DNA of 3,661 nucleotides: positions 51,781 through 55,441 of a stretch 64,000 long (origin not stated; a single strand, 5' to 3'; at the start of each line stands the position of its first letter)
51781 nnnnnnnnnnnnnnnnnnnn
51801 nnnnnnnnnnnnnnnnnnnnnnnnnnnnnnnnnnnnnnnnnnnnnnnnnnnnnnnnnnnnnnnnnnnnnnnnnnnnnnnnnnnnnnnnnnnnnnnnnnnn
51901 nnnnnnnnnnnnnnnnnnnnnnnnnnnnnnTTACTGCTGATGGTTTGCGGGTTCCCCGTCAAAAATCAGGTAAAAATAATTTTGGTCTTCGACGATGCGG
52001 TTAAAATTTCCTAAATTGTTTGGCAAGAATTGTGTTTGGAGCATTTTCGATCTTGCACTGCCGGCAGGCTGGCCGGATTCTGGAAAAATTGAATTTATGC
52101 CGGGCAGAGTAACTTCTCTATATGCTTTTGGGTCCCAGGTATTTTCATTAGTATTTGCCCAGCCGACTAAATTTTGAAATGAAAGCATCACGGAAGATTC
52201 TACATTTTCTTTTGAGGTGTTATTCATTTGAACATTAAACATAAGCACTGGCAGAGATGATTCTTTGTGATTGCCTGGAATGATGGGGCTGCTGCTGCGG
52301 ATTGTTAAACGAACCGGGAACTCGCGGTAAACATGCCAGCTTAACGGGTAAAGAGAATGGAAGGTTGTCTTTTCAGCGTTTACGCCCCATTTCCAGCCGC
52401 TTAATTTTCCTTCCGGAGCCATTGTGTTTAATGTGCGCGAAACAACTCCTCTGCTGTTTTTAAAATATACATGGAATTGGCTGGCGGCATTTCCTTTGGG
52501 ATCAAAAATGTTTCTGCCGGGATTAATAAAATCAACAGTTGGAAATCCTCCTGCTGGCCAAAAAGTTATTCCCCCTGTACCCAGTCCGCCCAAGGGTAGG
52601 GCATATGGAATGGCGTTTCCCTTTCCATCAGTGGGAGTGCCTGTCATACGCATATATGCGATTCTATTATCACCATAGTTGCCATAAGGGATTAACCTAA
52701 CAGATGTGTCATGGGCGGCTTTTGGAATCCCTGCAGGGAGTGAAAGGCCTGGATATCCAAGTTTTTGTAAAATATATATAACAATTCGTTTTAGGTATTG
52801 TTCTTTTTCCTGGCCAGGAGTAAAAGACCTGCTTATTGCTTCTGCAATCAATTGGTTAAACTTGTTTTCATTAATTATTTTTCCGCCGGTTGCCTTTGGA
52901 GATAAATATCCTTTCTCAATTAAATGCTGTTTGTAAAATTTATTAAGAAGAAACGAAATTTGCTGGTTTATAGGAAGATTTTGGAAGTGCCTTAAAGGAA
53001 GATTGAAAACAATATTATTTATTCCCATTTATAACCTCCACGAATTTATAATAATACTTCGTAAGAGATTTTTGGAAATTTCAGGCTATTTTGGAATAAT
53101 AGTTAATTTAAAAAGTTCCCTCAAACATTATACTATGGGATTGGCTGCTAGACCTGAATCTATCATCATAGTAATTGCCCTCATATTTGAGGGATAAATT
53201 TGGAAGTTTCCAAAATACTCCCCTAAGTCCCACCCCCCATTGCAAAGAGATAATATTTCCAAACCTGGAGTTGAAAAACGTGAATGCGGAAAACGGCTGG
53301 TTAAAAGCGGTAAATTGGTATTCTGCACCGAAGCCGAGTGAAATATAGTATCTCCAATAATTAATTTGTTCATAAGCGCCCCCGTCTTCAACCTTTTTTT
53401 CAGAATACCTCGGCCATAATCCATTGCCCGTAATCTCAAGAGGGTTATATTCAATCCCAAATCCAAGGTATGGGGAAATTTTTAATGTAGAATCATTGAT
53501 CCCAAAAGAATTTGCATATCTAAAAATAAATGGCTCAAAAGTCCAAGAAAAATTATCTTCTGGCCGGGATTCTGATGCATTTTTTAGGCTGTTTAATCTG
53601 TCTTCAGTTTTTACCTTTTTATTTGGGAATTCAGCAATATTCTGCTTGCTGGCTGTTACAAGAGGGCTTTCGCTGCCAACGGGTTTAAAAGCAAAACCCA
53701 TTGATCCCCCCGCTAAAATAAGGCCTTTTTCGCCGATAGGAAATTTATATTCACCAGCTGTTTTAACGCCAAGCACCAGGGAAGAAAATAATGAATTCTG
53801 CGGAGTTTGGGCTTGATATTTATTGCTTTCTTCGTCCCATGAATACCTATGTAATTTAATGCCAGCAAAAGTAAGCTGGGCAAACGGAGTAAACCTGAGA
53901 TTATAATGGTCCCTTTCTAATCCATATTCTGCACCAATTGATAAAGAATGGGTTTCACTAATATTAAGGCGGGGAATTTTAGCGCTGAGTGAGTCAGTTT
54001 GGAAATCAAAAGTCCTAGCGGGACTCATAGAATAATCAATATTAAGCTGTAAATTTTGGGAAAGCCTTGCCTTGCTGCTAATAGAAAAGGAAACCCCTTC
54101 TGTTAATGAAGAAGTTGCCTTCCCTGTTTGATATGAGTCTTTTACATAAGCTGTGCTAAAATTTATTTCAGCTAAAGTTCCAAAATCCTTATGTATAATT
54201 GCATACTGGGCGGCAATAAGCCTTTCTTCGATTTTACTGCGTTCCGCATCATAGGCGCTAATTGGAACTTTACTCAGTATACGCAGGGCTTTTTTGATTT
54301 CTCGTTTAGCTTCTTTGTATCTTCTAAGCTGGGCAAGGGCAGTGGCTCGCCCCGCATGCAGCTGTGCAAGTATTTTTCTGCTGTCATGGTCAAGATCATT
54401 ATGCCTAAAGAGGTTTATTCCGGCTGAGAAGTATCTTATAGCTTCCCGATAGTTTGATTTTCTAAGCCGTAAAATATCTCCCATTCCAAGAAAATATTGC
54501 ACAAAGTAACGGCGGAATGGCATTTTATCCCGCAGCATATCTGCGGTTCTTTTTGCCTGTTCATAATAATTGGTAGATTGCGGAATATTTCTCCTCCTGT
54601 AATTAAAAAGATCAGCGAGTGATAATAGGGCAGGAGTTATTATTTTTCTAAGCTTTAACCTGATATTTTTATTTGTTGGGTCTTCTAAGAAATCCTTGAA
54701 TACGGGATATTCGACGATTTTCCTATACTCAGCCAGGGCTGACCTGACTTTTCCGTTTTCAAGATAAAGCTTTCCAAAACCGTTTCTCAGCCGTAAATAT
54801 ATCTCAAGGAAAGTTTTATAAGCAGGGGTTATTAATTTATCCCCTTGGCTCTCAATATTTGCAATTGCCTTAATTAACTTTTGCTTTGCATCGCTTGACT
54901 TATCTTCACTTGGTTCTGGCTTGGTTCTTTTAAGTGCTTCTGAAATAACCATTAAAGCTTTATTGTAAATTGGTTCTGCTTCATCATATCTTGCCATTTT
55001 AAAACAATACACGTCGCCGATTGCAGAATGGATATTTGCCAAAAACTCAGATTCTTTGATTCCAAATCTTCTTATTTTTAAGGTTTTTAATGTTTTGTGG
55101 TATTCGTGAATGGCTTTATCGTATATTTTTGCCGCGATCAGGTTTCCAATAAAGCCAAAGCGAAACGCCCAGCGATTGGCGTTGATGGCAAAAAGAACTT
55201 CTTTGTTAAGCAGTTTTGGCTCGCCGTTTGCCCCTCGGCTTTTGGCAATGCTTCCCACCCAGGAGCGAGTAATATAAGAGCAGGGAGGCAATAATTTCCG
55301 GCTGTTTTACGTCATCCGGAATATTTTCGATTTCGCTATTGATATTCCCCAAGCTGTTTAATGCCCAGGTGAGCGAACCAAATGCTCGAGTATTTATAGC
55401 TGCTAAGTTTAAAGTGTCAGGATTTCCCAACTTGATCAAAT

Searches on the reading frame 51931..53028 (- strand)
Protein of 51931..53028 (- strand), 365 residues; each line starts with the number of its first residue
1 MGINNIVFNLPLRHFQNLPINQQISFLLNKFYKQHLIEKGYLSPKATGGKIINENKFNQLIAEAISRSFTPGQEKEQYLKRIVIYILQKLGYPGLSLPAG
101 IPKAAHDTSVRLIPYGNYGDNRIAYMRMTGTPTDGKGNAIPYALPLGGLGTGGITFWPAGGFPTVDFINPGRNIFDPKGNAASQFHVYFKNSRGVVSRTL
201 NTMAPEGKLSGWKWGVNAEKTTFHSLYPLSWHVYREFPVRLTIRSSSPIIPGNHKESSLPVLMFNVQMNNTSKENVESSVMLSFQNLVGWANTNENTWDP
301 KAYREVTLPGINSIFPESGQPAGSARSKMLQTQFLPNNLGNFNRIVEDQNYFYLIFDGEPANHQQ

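Call 5: search_protein_families(library=pfam, proteins=[window:51931-53028:-], max_evalue=0.1)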
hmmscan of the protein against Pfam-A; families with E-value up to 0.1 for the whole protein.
window:51931-53028:- (365 aa): 1 family
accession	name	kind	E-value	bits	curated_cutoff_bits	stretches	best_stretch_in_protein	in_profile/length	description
PF12215.14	Glyco_hydr_116N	-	1.8e-39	136.6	30.2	1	143-296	1-156/312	beta-glucosidase 2, glycosyl-hydrolase family 116 N-term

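Call 6: search_protein_families(library=ncbifam, proteins=[window:51931-53028:-], max_evalue=0.1)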
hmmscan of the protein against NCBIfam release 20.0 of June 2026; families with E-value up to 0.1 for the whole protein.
window:51931-53028:- (365 aa): 0 families

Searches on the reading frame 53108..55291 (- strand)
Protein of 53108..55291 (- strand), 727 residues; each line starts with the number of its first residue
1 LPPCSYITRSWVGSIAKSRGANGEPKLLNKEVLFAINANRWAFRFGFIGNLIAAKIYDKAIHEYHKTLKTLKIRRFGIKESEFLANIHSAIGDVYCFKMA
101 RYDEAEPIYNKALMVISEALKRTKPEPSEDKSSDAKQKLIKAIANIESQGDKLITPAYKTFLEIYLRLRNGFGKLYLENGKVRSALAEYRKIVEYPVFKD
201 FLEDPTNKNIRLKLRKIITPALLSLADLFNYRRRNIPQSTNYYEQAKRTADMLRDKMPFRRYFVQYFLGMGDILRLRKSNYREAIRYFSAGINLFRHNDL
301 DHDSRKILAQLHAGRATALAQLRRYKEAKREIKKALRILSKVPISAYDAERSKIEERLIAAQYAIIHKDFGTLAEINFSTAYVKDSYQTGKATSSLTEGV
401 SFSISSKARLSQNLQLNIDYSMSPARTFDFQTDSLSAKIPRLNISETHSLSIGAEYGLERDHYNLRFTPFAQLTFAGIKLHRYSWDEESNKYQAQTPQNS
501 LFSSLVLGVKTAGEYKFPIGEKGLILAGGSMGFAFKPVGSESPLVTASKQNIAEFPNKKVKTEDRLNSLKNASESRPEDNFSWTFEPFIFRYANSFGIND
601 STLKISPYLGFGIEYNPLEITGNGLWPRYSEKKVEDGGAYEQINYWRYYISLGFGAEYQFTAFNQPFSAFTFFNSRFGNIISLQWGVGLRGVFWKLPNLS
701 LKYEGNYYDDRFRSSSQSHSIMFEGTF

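Call 5: search_protein_families(library=pfam, proteins=[window:53108-55291:-], max_evalue=0.1)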
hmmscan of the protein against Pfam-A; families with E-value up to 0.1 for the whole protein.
window:53108-55291:- (727 aa): 10 families
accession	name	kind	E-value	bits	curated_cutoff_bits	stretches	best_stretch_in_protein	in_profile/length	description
PF13424.12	TPR_12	-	1.8e-07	31.7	30.1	1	58-113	20-72/77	Tetratricopeptide repeat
PF07719.23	TPR_2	-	6.3e-07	29.5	27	1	309-338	1-30/34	Tetratricopeptide repeat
PF13181.12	TPR_8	-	9.9e-07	28.9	25.7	0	88-113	4-28/34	Tetratricopeptide repeat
PF00515.34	TPR_1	-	0.0011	19.2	27.8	0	309-338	1-30/34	Tetratricopeptide repeat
PF13428.12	TPR_14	-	0.0012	19.8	23.5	0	311-338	3-30/44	Tetratricopeptide repeat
PF03797.25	Autotransporter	-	0.0096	16.1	26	1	446-502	114-172/255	Autotransporter beta-domain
PF12968.13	DUF3856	-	0.024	15.1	27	0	275-340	19-86/143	Domain of Unknown Function (DUF3856)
PF13505.12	OMP_b-brl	-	0.029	15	28.7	0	590-661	89-141/175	Outer membrane protein beta-barrel domain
PF13432.12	TPR_16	-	0.036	15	32.7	0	172-194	3-25/65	Tetratricopeptide repeat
PF09094.16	AmyA-A_glucT_m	-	0.057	14.3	27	0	99-145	7-49/80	Alpha-amylase/4-alpha-glucanotransferase, middle domain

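Call 6: search_protein_families(library=ncbifam, proteins=[window:53108-55291:-], max_evalue=0.1)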
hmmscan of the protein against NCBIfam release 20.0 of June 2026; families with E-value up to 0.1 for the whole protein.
window:53108-55291:- (727 aa): 1 family
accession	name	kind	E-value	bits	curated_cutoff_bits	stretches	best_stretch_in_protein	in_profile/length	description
NF053720.1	NsdA_fam_reg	subfamily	0.0014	18.2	75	1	241-373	222-345/432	NsdA family TPR-like regulatory protein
